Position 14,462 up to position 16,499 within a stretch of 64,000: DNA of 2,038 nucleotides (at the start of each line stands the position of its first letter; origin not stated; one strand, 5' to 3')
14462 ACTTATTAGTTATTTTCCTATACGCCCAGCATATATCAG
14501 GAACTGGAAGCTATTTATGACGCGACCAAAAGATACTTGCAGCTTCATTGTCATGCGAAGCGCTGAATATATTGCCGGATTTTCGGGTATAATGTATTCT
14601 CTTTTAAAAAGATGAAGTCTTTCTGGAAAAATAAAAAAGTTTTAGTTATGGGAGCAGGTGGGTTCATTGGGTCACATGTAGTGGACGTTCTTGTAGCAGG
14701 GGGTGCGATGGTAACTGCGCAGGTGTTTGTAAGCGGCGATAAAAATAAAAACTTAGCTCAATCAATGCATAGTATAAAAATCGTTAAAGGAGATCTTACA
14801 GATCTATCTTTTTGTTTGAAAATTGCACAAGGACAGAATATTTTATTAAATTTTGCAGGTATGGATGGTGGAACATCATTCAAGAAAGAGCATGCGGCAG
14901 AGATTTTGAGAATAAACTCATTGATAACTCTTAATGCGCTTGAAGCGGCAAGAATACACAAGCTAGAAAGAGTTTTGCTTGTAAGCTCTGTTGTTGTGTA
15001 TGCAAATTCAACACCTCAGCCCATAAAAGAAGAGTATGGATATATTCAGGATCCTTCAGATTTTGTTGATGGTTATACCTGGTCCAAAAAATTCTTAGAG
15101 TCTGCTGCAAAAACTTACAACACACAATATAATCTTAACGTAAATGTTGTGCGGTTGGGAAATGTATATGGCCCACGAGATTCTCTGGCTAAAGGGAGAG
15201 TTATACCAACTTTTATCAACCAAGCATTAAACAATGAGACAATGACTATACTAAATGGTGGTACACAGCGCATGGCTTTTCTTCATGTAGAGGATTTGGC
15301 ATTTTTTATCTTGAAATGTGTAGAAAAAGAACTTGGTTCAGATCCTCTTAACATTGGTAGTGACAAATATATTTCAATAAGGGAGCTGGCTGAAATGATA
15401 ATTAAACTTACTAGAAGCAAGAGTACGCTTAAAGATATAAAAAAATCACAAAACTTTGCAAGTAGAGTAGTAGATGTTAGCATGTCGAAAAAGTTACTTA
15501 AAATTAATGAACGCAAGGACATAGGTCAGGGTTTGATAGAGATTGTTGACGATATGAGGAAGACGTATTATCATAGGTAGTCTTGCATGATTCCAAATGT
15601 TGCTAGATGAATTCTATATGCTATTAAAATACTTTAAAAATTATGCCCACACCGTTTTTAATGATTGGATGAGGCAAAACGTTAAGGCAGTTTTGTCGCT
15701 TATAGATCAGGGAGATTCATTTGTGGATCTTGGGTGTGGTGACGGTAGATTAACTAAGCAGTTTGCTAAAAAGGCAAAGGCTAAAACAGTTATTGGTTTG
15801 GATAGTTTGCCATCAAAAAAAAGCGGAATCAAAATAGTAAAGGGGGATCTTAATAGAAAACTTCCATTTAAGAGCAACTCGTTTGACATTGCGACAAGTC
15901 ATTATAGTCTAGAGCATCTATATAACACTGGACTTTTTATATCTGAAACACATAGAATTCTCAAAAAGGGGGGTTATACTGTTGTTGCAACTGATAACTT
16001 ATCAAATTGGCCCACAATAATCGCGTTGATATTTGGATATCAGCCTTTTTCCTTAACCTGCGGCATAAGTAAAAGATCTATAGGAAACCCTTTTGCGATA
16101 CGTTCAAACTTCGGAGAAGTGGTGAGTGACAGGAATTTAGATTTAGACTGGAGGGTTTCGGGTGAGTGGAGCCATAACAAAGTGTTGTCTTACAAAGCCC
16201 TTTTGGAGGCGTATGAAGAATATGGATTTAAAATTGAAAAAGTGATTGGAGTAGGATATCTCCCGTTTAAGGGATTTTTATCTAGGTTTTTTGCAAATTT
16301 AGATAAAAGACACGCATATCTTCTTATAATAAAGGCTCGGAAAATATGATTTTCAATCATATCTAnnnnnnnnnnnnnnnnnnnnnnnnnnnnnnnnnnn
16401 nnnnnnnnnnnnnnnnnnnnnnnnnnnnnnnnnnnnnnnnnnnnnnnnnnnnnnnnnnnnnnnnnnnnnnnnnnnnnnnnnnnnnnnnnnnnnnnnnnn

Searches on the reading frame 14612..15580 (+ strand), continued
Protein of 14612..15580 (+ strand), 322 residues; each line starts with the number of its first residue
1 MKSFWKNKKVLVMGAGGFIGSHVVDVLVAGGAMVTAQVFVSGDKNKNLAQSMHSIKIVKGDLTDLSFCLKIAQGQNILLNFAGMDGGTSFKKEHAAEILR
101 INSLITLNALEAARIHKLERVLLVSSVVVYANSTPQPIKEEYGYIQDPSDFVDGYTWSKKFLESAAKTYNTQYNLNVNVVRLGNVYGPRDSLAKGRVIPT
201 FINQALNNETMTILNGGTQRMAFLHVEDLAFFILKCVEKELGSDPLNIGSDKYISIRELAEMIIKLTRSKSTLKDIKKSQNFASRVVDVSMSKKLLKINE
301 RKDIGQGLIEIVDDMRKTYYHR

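Call 69: find_homologous_proteins(query=window:14612-15580:+, max_evalue=1e-20)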
Query window:14612-15580:+ (322 aa): 763 proteins with E <= 1e-20 among 5520 candidates; the best 120 are listed.
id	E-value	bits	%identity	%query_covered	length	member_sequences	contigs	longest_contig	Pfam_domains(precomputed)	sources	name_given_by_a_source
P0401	3.0e-187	639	91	100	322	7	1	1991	PF04321.24,PF16363.12,PF02719.22,PF05368.20,PF01073.26,PF07993.19,PF13460.13,PF00106.32,PF01370.28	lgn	-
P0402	3.9e-122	425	61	98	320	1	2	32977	PF04321.24,PF16363.12,PF02719.22,PF05368.20,PF01073.26,PF07993.19,PF13460.13,PF01370.28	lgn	-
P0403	3.4e-118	412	61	97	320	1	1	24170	PF16363.12,PF02719.22,PF05368.20,PF01073.26,PF07993.19,PF13460.13,PF01370.28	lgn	-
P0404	3.5e-110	386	57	99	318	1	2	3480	PF16363.12,PF02719.22,PF05368.20,PF01073.26,PF07993.19,PF13460.13,PF01370.28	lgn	-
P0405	9.0e-106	372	56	98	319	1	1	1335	PF04321.24,PF16363.12,PF02719.22,PF05368.20,PF01073.26,PF07993.19,PF13460.13,PF01370.28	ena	-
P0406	2.3e-101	357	52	98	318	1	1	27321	PF04321.24,PF16363.12,PF02719.22,PF05368.20,PF01073.26,PF07993.19,PF13460.13,PF01370.28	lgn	-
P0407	5.3e-93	330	51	96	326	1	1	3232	PF04321.24,PF16363.12,PF02719.22,PF05368.20,PF01073.26,PF07993.19,PF13460.13,PF00106.32,PF01370.28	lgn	-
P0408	1.8e-92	328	51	97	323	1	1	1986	PF08659.17,PF04321.24,PF16363.12,PF02719.22,PF05368.20,PF01073.26,PF07993.19,PF13460.13,PF00106.32,PF01370.28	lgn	-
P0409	4.6e-92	327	52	96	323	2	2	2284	PF16363.12,PF02719.22,PF05368.20,PF01073.26,PF07993.19,PF13460.13,PF00106.32,PF01370.28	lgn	-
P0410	8.8e-92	326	51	98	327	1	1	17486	PF08659.17,PF04321.24,PF16363.12,PF02719.22,PF05368.20,PF01073.26,PF07993.19,PF13460.13,PF00106.32,PF01370.28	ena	-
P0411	1.9e-88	315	49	99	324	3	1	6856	PF08659.17,PF04321.24,PF16363.12,PF02719.22,PF05368.20,PF01073.26,PF07993.19,PF13460.13,PF00106.32,PF01370.28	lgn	-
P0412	4.0e-87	310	49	96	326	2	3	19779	PF08659.17,PF04321.24,PF16363.12,PF02719.22,PF05368.20,PF01073.26,PF07993.19,PF13460.13,PF00106.32,PF01370.28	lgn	-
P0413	3.5e-84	301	46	97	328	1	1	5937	PF08659.17,PF16363.12,PF02719.22,PF05368.20,PF01073.26,PF07993.19,PF13460.13,PF00106.32,PF01370.28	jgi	jgi:nucleoside-diphosphate-sugar epimerase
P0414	1.4e-83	299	48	98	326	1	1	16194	PF16363.12,PF02719.22,PF05368.20,PF01073.26,PF07993.19,PF13460.13,PF00106.32,PF01370.28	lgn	-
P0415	5.9e-79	284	46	97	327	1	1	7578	PF04321.24,PF16363.12,PF02719.22,PF01073.26,PF07993.19,PF13460.13,PF01370.28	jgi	jgi:nucleoside-diphosphate-sugar epimerase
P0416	3.0e-78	281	45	99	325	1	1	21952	PF16363.12,PF02719.22,PF01073.26,PF07993.19,PF13460.13,PF01370.28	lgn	-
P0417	1.1e-77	279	46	97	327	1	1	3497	PF16363.12,PF02719.22,PF01073.26,PF07993.19,PF13460.13,PF01370.28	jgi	-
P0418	2.9e-77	278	47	99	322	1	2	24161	PF04321.24,PF16363.12,PF02719.22,PF05368.20,PF01073.26,PF07993.19,PF13460.13,PF00106.32,PF01370.28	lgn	-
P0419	7.5e-76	273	47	97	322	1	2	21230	PF04321.24,PF16363.12,PF02719.22,PF05368.20,PF01073.26,PF07993.19,PF13460.13,PF00106.32,PF01370.28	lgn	-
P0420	4.5e-75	271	44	100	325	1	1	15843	PF16363.12,PF02719.22,PF01073.26,PF07993.19,PF13460.13,PF01370.28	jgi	-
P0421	4.9e-75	271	49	84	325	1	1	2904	PF04321.24,PF16363.12,PF02719.22,PF05368.20,PF01073.26,PF07993.19,PF13460.13,PF00106.32,PF01370.28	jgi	jgi:nucleoside-diphosphate-sugar epimerase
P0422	2.0e-74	269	43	97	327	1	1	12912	PF04321.24,PF16363.12,PF02719.22,PF05368.20,PF01073.26,PF07993.19,PF13460.13,PF01370.28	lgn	-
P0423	5.3e-74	267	45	98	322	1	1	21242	PF04321.24,PF16363.12,PF02719.22,PF01073.26,PF07993.19,PF13460.13,PF00106.32,PF01370.28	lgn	-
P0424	1.9e-73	266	46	97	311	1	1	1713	PF04321.24,PF16363.12,PF02719.22,PF01073.26,PF07993.19,PF13460.13,PF01370.28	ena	-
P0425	3.5e-73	265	46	97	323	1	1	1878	PF04321.24,PF16363.12,PF02719.22,PF05368.20,PF01073.26,PF07993.19,PF13460.13,PF00106.32,PF01370.28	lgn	-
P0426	4.1e-73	264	44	98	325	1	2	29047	PF08659.17,PF16363.12,PF02719.22,PF01073.26,PF07993.19,PF13460.13,PF00106.32,PF01370.28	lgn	-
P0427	1.9e-72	262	43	99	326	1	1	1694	PF04321.24,PF16363.12,PF02719.22,PF01073.26,PF07993.19,PF13460.13,PF01370.28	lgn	-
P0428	8.4e-72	260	46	82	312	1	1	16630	PF16363.12,PF05368.20,PF01073.26,PF07993.19,PF13460.13,PF01370.28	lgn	-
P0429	9.1e-71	257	47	85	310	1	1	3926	PF16363.12,PF05368.20,PF01073.26,PF07993.19,PF13460.13,PF01370.28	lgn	-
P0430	2.3e-70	255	43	97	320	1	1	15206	PF16363.12,PF02719.22,PF01073.26,PF07993.19,PF13460.13,PF01370.28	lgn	-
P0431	4.7e-69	251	40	97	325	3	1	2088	PF16363.12,PF02719.22,PF01073.26,PF07993.19,PF13460.13,PF01370.28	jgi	-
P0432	1.1e-67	247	48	84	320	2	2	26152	PF04321.24,PF16363.12,PF02719.22,PF05368.20,PF01073.26,PF07993.19,PF13460.13,PF00106.32,PF01370.28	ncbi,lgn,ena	-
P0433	4.2e-67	245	40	99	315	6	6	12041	PF04321.24,PF16363.12,PF02719.22,PF01073.26,PF07993.19,PF13460.13,PF01370.28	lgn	-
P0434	8.6e-67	244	40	99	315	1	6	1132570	PF04321.24,PF16363.12,PF02719.22,PF01073.26,PF07993.19,PF13460.13,PF01370.28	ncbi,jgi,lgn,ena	-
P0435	6.9e-66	241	45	97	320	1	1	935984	PF04321.24,PF16363.12,PF02719.22,PF01073.26,PF07993.19,PF13460.13,PF00106.32,PF01370.28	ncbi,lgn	-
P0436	2.4e-64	236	41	99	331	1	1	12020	PF08659.17,PF04321.24,PF16363.12,PF02719.22,PF01073.26,PF07993.19,PF13460.13,PF00106.32,PF01370.28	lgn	-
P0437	3.1e-63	232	42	100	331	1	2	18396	PF16363.12,PF02719.22,PF01073.26,PF07993.19,PF13460.13,PF01370.28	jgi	jgi:nucleoside-diphosphate-sugar epimerase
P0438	3.2e-63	232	39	98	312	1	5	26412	PF04321.24,PF16363.12,PF02719.22,PF01073.26,PF07993.19,PF13460.13,PF01370.28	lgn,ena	-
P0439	2.3e-62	229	40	97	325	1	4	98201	PF16363.12,PF02719.22,PF01073.26,PF07993.19,PF13460.13,PF01370.28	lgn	-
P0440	1.9e-60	223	40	97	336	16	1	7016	PF16363.12,PF02719.22,PF01073.26,PF07993.19,PF13460.13,PF01370.28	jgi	jgi:GDP-L-fucose synthase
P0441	2.0e-60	223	40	98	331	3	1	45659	PF04321.24,PF16363.12,PF02719.22,PF01073.26,PF07993.19,PF13460.13,PF01370.28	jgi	jgi:GDP-L-fucose synthase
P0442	3.0e-60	222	38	96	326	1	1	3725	PF16363.12,PF02719.22,PF01073.26,PF07993.19,PF13460.13,PF01370.28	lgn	-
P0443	3.1e-60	222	41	97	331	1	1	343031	PF16363.12,PF02719.22,PF01073.26,PF07993.19,PF13460.13,PF01370.28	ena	-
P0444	7.9e-60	221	43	85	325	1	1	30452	PF04321.24,PF16363.12,PF02719.22,PF05368.20,PF01073.26,PF07993.19,PF13460.13,PF00106.32,PF01370.28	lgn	-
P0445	3.0e-59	219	41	99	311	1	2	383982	PF01113.27,PF16363.12,PF02719.22,PF01073.26,PF07993.19,PF13460.13,PF01370.28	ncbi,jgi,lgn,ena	-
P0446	6.8e-59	218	40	98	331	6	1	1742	PF04321.24,PF16363.12,PF02719.22,PF01073.26,PF07993.19,PF13460.13,PF01370.28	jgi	jgi:GDP-L-fucose synthase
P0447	5.3e-58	215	38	96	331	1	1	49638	PF16363.12,PF01073.26,PF13460.13,PF01370.28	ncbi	-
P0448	7.8e-58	214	40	97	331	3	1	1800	PF16363.12,PF02719.22,PF01073.26,PF07993.19,PF13460.13,PF01370.28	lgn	-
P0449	2.8e-57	213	40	98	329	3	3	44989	PF04321.24,PF16363.12,PF02719.22,PF01073.26,PF07993.19,PF13460.13,PF00106.32,PF01370.28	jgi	jgi:GDP-L-fucose synthase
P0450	9.3e-57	211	40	92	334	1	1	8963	PF04321.24,PF16363.12,PF02719.22,PF05368.20,PF01073.26,PF07993.19,PF13460.13,PF00106.32,PF01370.28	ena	-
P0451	1.3e-56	210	37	98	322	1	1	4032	PF16363.12,PF02719.22,PF05368.20,PF01073.26,PF07993.19,PF13460.13,PF01370.28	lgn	-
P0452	1.3e-56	210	35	98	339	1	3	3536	PF04321.24,PF16363.12,PF02719.22,PF05368.20,PF01073.26,PF07993.19,PF13460.13,PF01370.28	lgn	-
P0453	1.9e-56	210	36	98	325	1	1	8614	PF16363.12,PF02719.22,PF01073.26,PF07993.19,PF13460.13,PF01370.28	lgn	-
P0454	4.7e-56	208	39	99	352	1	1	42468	PF16363.12,PF02719.22,PF01073.26,PF07993.19,PF13460.13,PF01370.28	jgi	jgi:nucleoside-diphosphate-sugar epimerase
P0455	4.9e-56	208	42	88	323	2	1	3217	PF04321.24,PF16363.12,PF02719.22,PF05368.20,PF01073.26,PF07993.19,PF13460.13,PF00106.32,PF01370.28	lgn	-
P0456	8.3e-56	208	38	97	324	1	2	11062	PF16363.12,PF02719.22,PF01073.26,PF07993.19,PF13460.13,PF00106.32,PF01370.28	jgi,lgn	-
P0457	1.0e-55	207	40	98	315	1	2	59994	PF16363.12,PF02719.22,PF05368.20,PF01073.26,PF07993.19,PF13460.13,PF01370.28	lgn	-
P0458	2.8e-55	206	36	99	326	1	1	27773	PF16363.12,PF02719.22,PF05368.20,PF01073.26,PF07993.19,PF13460.13,PF00106.32,PF01370.28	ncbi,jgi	jgi:GDP-L-fucose synthase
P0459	4.1e-55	205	38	97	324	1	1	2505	PF16363.12,PF02719.22,PF01073.26,PF07993.19,PF13460.13,PF00106.32,PF01370.28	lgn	-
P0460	4.7e-55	205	38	99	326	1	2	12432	PF16363.12,PF02719.22,PF01073.26,PF07993.19,PF13460.13,PF00106.32,PF01370.28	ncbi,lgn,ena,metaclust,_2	metaclust:\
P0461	1.1e-54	204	38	100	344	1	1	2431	PF16363.12,PF02719.22,PF01073.26,PF07993.19,PF13460.13,PF01370.28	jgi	jgi:GDP-L-fucose synthase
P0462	1.2e-54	204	37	98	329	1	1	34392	PF16363.12,PF02719.22,PF01073.26,PF07993.19,PF13460.13,PF00106.32,PF01370.28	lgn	-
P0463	3.1e-54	203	39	96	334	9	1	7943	PF16363.12,PF02719.22,PF05368.20,PF01073.26,PF07993.19,PF13460.13,PF00106.32,PF01370.28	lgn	-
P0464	4.3e-54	202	36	99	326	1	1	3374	PF16363.12,PF02719.22,PF05368.20,PF01073.26,PF07993.19,PF13460.13,PF00106.32,PF01370.28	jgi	-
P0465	5.9e-54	202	36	96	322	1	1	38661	PF04321.24,PF16363.12,PF02719.22,PF05368.20,PF01073.26,PF07993.19,PF13460.13,PF01370.28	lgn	-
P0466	6.5e-54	201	35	99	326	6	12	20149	PF16363.12,PF02719.22,PF05368.20,PF01073.26,PF07993.19,PF13460.13,PF01370.28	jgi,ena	-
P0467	6.5e-54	201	36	98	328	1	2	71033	PF16363.12,PF02719.22,PF05368.20,PF01073.26,PF07993.19,PF13460.13,PF00106.32,PF03435.25,PF01370.28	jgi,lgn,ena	-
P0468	7.8e-54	201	37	97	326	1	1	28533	PF16363.12,PF02719.22,PF01073.26,PF07993.19,PF13460.13,PF01370.28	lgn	-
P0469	8.9e-54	201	36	99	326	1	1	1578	PF16363.12,PF02719.22,PF05368.20,PF01073.26,PF07993.19,PF13460.13,PF01370.28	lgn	-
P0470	9.3e-54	201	38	95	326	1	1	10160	PF08659.17,PF04321.24,PF16363.12,PF02719.22,PF05368.20,PF01073.26,PF07993.19,PF13460.13,PF00106.32,PF01370.28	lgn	-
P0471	9.6e-54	201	37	98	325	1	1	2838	PF16363.12,PF02719.22,PF05368.20,PF01073.26,PF07993.19,PF13460.13,PF01370.28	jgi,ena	jgi:GDP-L-fucose synthase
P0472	1.1e-53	201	37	97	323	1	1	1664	PF16363.12,PF02719.22,PF05368.20,PF01073.26,PF07993.19,PF13460.13,PF00106.32,PF01370.28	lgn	-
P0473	2.7e-53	199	37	99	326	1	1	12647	PF16363.12,PF02719.22,PF05368.20,PF01073.26,PF07993.19,PF13460.13,PF00106.32,PF01370.28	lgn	-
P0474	2.8e-53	199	38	91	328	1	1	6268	PF16363.12,PF02719.22,PF05368.20,PF01073.26,PF07993.19,PF13460.13,PF01370.28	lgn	-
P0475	2.9e-53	199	39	96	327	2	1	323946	PF04321.24,PF16363.12,PF01073.26,PF07993.19,PF13460.13,PF01370.28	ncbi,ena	-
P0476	5.8e-53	198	40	95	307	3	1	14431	PF16363.12,PF02719.22,PF01073.26,PF07993.19,PF13460.13,PF01370.28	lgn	-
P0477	7.6e-53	198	35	99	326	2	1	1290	PF16363.12,PF02719.22,PF05368.20,PF01073.26,PF07993.19,PF13460.13,PF00106.32,PF01370.28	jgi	-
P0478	1.3e-52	197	37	98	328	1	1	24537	PF16363.12,PF02719.22,PF05368.20,PF01073.26,PF07993.19,PF13460.13,PF00106.32,PF01370.28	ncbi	-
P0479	2.3e-52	196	37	97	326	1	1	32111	PF16363.12,PF02719.22,PF05368.20,PF01073.26,PF07993.19,PF13460.13,PF00106.32,PF03435.25,PF01370.28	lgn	-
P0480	2.3e-52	196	36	99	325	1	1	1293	PF16363.12,PF02719.22,PF01073.26,PF07993.19,PF13460.13,PF01370.28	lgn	-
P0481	2.3e-52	196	37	98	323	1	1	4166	PF16363.12,PF02719.22,PF05368.20,PF01073.26,PF07993.19,PF13460.13,PF00106.32,PF01370.28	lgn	-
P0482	2.6e-52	196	37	98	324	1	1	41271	PF16363.12,PF02719.22,PF01073.26,PF07993.19,PF13460.13,PF01370.28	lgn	-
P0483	2.8e-52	196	36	98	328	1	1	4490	PF16363.12,PF02719.22,PF05368.20,PF01073.26,PF07993.19,PF13460.13,PF00106.32,PF01370.28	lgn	-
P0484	2.9e-52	196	38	97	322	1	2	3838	PF04321.24,PF16363.12,PF02719.22,PF05368.20,PF01073.26,PF07993.19,PF13460.13,PF01370.28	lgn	-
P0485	3.2e-52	196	37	98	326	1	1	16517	PF16363.12,PF02719.22,PF05368.20,PF01073.26,PF07993.19,PF13460.13,PF01370.28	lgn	-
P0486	3.5e-52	196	35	96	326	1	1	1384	PF16363.12,PF02719.22,PF05368.20,PF01073.26,PF07993.19,PF13460.13,PF03435.25,PF01370.28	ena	-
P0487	5.8e-52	195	36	98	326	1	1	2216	PF16363.12,PF02719.22,PF05368.20,PF01073.26,PF07993.19,PF13460.13,PF00106.32,PF01370.28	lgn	-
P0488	6.3e-52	195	36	97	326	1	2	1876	PF16363.12,PF02719.22,PF05368.20,PF01073.26,PF07993.19,PF13460.13,PF00106.32,PF01370.28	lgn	-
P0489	1.1e-51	194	37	96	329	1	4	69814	PF16363.12,PF02719.22,PF05368.20,PF01073.26,PF07993.19,PF13460.13,PF00106.32,PF03435.25,PF01370.28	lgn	-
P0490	1.4e-51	194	36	98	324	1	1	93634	PF16363.12,PF02719.22,PF01073.26,PF07993.19,PF13460.13,PF00106.32,PF01370.28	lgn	-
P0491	1.8e-51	193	36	97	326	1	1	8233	PF16363.12,PF02719.22,PF01073.26,PF07993.19,PF13460.13,PF01370.28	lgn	-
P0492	2.1e-51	193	40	99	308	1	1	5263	PF16363.12,PF02719.22,PF01073.26,PF07993.19,PF13460.13,PF00106.32,PF03435.25,PF01370.28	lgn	-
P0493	2.7e-51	193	35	98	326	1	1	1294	PF16363.12,PF02719.22,PF05368.20,PF01073.26,PF07993.19,PF13460.13,PF00106.32,PF01370.28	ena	-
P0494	2.8e-51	193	36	99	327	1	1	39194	PF16363.12,PF02719.22,PF05368.20,PF01073.26,PF07993.19,PF13460.13,PF00106.32,PF01370.28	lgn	-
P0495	3.0e-51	193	37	98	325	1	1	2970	PF16363.12,PF02719.22,PF05368.20,PF01073.26,PF07993.19,PF13460.13,PF00106.32,PF01370.28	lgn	-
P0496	3.6e-51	192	34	96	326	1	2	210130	PF16363.12,PF02719.22,PF05368.20,PF01073.26,PF07993.19,PF13460.13,PF03435.25,PF01370.28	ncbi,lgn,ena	-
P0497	4.0e-51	192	36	97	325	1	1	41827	PF16363.12,PF02719.22,PF05368.20,PF01073.26,PF07993.19,PF13460.13,PF01370.28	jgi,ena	-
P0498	4.1e-51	192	36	99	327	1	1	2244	PF16363.12,PF02719.22,PF05368.20,PF01073.26,PF07993.19,PF13460.13,PF00106.32,PF01370.28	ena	-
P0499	5.1e-51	192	40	83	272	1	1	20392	PF08659.17,PF04321.24,PF16363.12,PF02719.22,PF05368.20,PF01073.26,PF07993.19,PF13460.13,PF00106.32,PF01370.28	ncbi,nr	ncbi:SDR family NAD(P)-dependent oxidoreductase [Candidatus Roizmanbacteria bacterium]|nr:SDR family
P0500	5.2e-51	192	36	99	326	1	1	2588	PF16363.12,PF02719.22,PF05368.20,PF01073.26,PF07993.19,PF13460.13,PF01370.28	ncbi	ncbi:MAG: NAD-dependent epimerase/dehydratase family protein [Pseudomonadota bacterium]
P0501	5.3e-51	192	33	98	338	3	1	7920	PF16363.12,PF02719.22,PF05368.20,PF01073.26,PF07993.19,PF13460.13,PF00106.32,PF01370.28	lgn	-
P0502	5.9e-51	192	36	98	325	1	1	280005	PF16363.12,PF02719.22,PF05368.20,PF01073.26,PF07993.19,PF13460.13,PF00106.32,PF01370.28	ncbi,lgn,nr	ncbi:MAG TPA: SDR family NAD(P)-dependent oxidoreductase [Candidatus Limnocylindrales bacterium]|nr:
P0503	9.8e-51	191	39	91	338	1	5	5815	PF04321.24,PF16363.12,PF02719.22,PF01073.26,PF07993.19,PF13460.13,PF01370.28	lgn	-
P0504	9.9e-51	191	35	98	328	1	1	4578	PF04321.24,PF16363.12,PF02719.22,PF05368.20,PF01073.26,PF07993.19,PF13460.13,PF01370.28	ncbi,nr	ncbi:MAG: NAD-dependent epimerase/dehydratase family protein [Elusimicrobia bacterium]|nr:NAD-depend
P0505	1.1e-50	191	36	96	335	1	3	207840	PF16363.12,PF02719.22,PF05368.20,PF01073.26,PF07993.19,PF13460.13,PF01370.28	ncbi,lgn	-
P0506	1.1e-50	191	36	96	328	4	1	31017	PF16363.12,PF02719.22,PF05368.20,PF01073.26,PF07993.19,PF13460.13,PF01370.28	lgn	-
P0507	1.3e-50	191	32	98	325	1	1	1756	PF16363.12,PF02719.22,PF01073.26,PF07993.19,PF13460.13,PF01370.28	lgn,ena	-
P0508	1.3e-50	191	36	97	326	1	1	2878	PF16363.12,PF02719.22,PF05368.20,PF01073.26,PF07993.19,PF13460.13,PF01370.28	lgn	-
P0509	1.5e-50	190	34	97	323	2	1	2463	PF16363.12,PF02719.22,PF01073.26,PF07993.19,PF13460.13,PF01370.28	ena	-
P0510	2.0e-50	190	36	97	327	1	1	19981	PF16363.12,PF02719.22,PF01073.26,PF07993.19,PF13460.13,PF01370.28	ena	-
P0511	2.0e-50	190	34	99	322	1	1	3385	PF16363.12,PF02719.22,PF01073.26,PF07993.19,PF13460.13,PF00106.32,PF01370.28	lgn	-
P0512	2.0e-50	190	36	99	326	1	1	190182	PF16363.12,PF02719.22,PF05368.20,PF01073.26,PF07993.19,PF13460.13,PF01370.28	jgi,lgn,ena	-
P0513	2.1e-50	190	34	100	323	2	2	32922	PF16363.12,PF02719.22,PF01073.26,PF07993.19,PF13460.13,PF01370.28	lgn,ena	-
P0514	2.2e-50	190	34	98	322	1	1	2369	PF16363.12,PF02719.22,PF01073.26,PF07993.19,PF13460.13,PF00106.32,PF01370.28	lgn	-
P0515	2.2e-50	190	34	99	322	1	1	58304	PF16363.12,PF02719.22,PF01073.26,PF07993.19,PF13460.13,PF00106.32,PF01370.28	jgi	-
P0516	3.1e-50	189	39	90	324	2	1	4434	PF16363.12,PF02719.22,PF05368.20,PF01073.26,PF07993.19,PF13460.13,PF01370.28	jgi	jgi:GDP-L-fucose synthase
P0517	3.3e-50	189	35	100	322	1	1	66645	PF16363.12,PF02719.22,PF05368.20,PF01073.26,PF07993.19,PF13460.13,PF00106.32,PF01370.28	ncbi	-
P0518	4.0e-50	189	38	99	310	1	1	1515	PF16363.12,PF02719.22,PF01073.26,PF07993.19,PF13460.13,PF00106.32,PF03435.25,PF01370.28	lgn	-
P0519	4.1e-50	189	40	82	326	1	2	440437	PF16363.12,PF02719.22,PF05368.20,PF01073.26,PF07993.19,PF13460.13,PF00106.32,PF01370.28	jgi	jgi:GDP-L-fucose synthase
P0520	4.6e-50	189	35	100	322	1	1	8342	PF16363.12,PF02719.22,PF05368.20,PF01073.26,PF07993.19,PF13460.13,PF01370.28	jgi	-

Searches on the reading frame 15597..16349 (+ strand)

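Call 3: search_protein_families(library=pfam, proteins=[window:15597-16349:+], max_evalue=0.001)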
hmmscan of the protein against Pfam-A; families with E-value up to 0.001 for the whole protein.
window:15597-16349:+ (250 aa): 13 families
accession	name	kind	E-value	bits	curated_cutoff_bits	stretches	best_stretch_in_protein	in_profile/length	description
PF08241.18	Methyltransf_11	-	2.8e-16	60.4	21.2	1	43-129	1-94/95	Methyltransferase domain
PF13489.12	Methyltransf_23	-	6.1e-14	52.5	27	1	16-215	1-163/164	Methyltransferase domain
PF13649.12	Methyltransf_25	-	9e-13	49.2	27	1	43-126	2-97/97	Methyltransferase domain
PF13847.12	Methyltransf_31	-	2e-12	47.5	27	1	37-134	2-113/145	Methyltransferase domain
PF05148.21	Methyltransf_8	-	2.2e-10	41.2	27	1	12-131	44-157/219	Hypothetical methyltransferase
PF07021.18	MetW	-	1.6e-08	34.9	21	1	26-149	1-127/193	Methionine biosynthesis protein MetW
PF08242.18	Methyltransf_12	-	7.5e-08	33.4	30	1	43-127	1-97/98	Methyltransferase domain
PF01209.24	Ubie_methyltran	-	1.2e-06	28.6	20.1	1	34-131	43-152/233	ubiE/COQ5 methyltransferase family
PF01728.25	FtsJ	-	4.9e-05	23.8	24.1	1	34-100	17-96/181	FtsJ-like methyltransferase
PF24675.1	NpmA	-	0.00012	21.9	60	1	41-71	26-56/214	16S rRNA (adenine(1408)-N(1))-methyltransferase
PF08123.19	DOT1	-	0.00026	21.1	23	1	10-69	12-73/205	Histone methylation protein DOT1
PF02390.23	Methyltransf_4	-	0.00037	20.4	24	0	41-69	4-32/173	Putative methyltransferase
PF03141.22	Methyltransf_29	-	0.00043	19.4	23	1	86-135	172-222/506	Putative S-adenosyl-L-methionine-dependent methyltransferase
